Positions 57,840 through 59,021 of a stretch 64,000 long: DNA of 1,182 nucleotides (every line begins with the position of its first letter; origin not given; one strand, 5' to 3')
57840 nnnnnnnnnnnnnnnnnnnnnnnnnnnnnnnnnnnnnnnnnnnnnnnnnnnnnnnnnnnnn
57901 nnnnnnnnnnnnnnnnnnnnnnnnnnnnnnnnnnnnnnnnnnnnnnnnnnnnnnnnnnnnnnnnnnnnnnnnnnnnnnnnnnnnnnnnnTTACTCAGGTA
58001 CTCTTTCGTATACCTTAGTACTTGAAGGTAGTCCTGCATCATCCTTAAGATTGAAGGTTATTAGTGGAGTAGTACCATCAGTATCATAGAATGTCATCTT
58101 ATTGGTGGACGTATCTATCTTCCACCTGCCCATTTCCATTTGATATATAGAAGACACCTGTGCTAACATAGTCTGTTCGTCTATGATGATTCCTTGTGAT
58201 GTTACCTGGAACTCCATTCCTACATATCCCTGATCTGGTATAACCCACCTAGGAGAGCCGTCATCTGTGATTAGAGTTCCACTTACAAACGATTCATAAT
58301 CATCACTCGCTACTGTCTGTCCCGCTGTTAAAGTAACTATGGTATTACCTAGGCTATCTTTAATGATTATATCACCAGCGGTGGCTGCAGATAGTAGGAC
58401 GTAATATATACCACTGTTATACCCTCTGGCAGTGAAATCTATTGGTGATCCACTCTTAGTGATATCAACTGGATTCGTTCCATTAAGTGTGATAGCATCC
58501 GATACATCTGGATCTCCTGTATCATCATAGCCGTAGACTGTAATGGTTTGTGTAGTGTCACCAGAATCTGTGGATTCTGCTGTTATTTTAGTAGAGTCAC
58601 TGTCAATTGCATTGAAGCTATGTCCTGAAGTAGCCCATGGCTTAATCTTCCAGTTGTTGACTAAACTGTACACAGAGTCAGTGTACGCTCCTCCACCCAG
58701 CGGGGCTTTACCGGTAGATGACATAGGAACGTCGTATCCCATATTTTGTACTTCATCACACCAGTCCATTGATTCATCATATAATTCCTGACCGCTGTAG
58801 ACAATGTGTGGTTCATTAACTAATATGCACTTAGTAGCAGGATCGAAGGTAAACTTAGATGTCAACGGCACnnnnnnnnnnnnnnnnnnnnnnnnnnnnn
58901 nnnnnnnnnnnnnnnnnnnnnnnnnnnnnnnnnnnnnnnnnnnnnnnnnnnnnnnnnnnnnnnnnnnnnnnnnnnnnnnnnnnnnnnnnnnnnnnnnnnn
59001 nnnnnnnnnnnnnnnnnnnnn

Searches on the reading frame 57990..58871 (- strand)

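Call 13: search_protein_families(library=pfam, proteins=[window:57990-58871:-], max_evalue=1)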
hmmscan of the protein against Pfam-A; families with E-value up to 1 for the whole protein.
window:57990-58871:- (293 aa): 3 families
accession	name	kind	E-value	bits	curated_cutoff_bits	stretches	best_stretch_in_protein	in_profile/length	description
PF13860.13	FlgD_ig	-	0.014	15.8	27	1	150-186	9-45/79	FlgD Ig-like domain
PF00188.32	CAP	-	0.081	14.2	21.1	1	28-108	20-110/117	Cysteine-rich secretory protein family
PF05657.16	DUF806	-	0.33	11.8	25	0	230-274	73-117/121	Protein of unknown function (DUF806)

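Call 16: search_protein_families(library=phrogs, proteins=[window:57990-58871:-], max_evalue=0.001)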
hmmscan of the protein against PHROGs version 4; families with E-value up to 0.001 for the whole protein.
window:57990-58871:- (293 aa): 0 families
